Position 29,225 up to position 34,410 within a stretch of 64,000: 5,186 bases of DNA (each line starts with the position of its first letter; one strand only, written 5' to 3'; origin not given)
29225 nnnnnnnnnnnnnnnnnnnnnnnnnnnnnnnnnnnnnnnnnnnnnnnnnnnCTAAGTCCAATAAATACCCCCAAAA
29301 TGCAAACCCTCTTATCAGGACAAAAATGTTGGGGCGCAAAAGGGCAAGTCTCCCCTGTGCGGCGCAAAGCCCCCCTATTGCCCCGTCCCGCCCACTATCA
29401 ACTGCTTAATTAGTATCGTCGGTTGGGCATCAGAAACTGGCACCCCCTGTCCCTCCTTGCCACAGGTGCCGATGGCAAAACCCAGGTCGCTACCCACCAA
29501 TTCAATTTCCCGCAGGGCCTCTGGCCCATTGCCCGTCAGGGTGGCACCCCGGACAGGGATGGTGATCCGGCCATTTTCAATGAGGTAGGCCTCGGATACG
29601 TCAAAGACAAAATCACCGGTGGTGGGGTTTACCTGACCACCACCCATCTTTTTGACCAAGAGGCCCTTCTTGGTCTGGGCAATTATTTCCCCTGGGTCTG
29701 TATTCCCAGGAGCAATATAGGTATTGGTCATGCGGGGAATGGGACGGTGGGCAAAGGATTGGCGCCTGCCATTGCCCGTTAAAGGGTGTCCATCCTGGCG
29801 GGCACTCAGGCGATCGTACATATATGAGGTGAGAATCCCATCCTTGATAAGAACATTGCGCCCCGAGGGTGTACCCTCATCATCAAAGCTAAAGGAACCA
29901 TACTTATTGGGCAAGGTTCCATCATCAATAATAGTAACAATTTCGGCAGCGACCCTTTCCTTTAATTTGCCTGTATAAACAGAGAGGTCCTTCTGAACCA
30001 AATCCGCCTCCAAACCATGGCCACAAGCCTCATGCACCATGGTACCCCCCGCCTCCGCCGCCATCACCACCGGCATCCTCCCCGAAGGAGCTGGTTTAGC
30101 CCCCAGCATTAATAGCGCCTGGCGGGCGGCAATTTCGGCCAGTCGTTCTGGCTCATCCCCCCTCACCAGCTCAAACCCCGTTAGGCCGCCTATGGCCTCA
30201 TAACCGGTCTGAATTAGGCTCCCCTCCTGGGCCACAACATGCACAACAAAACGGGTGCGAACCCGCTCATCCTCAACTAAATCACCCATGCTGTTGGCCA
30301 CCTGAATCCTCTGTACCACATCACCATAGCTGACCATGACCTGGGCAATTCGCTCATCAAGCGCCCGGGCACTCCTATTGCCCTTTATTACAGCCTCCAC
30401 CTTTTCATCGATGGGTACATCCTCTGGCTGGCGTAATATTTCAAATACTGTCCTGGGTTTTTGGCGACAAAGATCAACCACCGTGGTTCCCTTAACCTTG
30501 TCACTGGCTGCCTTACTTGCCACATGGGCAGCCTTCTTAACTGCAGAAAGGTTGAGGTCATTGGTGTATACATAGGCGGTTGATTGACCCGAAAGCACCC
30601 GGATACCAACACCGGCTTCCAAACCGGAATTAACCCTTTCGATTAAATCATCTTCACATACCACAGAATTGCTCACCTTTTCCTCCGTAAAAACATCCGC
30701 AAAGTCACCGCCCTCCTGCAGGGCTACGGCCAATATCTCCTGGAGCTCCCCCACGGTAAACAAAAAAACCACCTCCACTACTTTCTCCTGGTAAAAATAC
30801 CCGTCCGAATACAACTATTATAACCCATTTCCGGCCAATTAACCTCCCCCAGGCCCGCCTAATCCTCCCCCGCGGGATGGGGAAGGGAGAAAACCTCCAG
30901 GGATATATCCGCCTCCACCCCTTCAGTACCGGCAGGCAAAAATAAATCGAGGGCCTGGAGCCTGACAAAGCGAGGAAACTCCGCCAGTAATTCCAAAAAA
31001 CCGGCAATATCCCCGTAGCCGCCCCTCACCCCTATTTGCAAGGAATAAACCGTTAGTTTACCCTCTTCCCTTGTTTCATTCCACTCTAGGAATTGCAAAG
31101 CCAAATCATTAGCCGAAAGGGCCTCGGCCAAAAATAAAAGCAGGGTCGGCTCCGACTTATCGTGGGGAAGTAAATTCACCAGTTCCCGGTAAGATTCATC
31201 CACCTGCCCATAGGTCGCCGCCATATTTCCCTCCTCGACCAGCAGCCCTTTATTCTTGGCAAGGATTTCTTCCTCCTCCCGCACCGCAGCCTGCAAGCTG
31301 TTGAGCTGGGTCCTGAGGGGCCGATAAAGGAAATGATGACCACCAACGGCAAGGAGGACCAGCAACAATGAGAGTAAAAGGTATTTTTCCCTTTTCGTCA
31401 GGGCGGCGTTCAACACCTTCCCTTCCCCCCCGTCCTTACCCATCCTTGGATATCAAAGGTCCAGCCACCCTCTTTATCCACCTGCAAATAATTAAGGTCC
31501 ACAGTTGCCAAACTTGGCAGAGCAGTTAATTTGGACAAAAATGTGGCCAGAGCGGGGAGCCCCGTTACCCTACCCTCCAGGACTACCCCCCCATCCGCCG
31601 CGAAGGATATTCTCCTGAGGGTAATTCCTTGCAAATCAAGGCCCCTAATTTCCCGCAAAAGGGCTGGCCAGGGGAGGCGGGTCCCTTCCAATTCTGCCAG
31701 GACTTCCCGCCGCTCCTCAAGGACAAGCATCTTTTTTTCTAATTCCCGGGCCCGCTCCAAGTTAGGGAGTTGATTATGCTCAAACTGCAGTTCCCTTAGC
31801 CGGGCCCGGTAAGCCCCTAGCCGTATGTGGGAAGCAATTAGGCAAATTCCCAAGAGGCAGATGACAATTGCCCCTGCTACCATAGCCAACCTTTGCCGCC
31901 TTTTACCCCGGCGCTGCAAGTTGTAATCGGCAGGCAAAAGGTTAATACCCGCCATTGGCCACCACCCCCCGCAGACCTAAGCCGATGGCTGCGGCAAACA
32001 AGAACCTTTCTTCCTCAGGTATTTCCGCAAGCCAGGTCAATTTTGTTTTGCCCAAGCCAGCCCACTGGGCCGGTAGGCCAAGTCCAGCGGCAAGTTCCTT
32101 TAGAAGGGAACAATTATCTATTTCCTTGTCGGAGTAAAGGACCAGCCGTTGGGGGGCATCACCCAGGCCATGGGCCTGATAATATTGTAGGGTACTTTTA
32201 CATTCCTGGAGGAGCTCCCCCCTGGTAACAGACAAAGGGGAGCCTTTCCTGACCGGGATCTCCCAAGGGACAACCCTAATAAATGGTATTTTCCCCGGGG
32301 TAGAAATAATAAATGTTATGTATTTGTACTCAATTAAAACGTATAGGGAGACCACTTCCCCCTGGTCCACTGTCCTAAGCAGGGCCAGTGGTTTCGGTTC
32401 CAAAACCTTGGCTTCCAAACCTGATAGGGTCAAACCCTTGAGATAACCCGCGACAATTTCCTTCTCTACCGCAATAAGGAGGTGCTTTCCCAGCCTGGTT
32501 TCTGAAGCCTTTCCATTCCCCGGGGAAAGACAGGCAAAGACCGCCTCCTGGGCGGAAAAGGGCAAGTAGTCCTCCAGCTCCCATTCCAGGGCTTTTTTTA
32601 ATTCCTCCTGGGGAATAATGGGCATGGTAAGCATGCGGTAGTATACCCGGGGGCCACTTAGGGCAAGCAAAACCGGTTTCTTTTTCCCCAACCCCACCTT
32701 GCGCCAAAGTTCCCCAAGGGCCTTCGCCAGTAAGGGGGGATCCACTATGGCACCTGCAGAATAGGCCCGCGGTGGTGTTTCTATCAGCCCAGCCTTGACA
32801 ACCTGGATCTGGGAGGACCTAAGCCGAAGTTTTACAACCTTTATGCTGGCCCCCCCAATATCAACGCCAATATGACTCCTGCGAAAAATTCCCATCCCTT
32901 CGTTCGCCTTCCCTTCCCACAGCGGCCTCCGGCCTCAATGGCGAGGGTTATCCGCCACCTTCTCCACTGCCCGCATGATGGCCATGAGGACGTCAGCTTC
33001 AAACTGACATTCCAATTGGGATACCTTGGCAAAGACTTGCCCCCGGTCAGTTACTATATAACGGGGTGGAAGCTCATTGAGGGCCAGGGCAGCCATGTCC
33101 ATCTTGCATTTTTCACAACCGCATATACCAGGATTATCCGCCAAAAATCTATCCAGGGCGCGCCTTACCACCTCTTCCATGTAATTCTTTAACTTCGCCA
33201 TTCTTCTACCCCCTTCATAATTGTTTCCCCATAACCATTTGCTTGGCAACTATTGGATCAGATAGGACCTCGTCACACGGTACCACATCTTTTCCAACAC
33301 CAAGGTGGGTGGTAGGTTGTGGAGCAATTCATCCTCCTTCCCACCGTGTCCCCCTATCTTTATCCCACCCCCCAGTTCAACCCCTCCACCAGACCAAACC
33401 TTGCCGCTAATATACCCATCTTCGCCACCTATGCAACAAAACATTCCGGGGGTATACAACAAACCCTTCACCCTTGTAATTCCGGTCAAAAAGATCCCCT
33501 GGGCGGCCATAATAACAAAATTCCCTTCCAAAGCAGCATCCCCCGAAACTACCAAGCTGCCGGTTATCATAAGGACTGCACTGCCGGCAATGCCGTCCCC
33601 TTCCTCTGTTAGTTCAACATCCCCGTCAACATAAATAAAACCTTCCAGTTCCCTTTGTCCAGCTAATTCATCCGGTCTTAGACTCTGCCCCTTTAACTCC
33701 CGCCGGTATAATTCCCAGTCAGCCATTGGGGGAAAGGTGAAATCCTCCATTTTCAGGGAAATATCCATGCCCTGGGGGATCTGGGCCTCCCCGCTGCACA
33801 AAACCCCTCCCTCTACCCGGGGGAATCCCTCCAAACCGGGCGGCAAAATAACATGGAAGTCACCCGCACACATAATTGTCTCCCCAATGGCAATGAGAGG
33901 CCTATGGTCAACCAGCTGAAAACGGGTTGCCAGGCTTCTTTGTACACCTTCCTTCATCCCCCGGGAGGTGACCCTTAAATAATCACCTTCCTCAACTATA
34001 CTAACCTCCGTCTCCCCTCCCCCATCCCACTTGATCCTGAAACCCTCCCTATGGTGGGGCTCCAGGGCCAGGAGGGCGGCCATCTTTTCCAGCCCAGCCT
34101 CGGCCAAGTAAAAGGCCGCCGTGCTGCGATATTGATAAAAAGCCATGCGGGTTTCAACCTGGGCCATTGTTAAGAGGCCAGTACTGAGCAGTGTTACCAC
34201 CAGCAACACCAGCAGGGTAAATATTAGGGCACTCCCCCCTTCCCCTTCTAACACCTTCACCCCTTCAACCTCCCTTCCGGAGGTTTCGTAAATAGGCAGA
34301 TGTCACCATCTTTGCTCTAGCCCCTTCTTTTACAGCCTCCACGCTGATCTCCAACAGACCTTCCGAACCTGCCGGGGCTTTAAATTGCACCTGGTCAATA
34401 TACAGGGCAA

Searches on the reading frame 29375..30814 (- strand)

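Call 41: search_protein_families(library=pfam, proteins=[window:29375-30814:-], max_evalue=0.00001)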
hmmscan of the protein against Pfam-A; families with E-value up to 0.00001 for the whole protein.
window:29375-30814:- (479 aa): 3 families
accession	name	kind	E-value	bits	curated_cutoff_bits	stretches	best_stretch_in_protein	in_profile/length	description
PF19289.4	PmbA_TldD_3rd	-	1.4e-75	253.7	22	1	244-476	1-220/220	PmbA/TldA metallopeptidase C-terminal domain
PF19290.4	PmbA_TldD_2nd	-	4.7e-20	72.5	20.9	1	130-237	3-109/109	PmbA/TldA metallopeptidase central domain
PF01523.21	PmbA_TldD_1st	-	5.6e-13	49.3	20.9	1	39-103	1-65/65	PmbA/TldA metallopeptidase domain 1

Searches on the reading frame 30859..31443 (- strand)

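Call 41: search_protein_families(library=pfam, proteins=[window:30859-31443:-], max_evalue=0.00001)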
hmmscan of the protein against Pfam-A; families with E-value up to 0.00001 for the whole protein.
window:30859-31443:- (194 aa): 1 family
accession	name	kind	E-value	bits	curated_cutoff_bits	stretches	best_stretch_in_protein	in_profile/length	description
PF04350.18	PilO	-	4.6e-11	43.5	22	1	72-167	26-121/145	Pilus assembly protein, PilO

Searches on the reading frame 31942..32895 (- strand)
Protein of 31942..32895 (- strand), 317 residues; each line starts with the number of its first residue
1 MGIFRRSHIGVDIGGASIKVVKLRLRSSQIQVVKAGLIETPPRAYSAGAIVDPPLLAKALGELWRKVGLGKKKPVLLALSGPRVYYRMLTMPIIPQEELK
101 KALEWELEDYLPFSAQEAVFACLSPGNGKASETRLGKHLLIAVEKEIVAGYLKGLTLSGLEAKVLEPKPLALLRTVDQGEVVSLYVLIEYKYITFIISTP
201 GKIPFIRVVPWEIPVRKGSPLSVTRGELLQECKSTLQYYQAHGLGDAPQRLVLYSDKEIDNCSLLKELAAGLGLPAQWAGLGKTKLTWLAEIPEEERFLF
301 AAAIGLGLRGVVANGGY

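Call 41: search_protein_families(library=pfam, proteins=[window:31942-32895:-], max_evalue=0.00001)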
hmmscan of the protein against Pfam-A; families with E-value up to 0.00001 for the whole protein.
window:31942-32895:- (317 aa): 1 family
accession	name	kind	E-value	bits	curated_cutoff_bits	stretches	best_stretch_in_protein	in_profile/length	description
PF11104.14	PilM_2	-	2.8e-11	43.4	27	1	10-166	1-156/340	Type IV pilus assembly protein PilM;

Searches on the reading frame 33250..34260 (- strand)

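Call 41: search_protein_families(library=pfam, proteins=[window:33250-34260:-], max_evalue=0.00001)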
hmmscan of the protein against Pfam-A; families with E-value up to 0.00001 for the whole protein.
window:33250-34260:- (336 aa): 1 family
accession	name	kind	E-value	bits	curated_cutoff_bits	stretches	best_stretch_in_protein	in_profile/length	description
PF14341.11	PilX_N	-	9.4e-10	38.8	25.5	1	9-58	2-51/51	PilX N-terminal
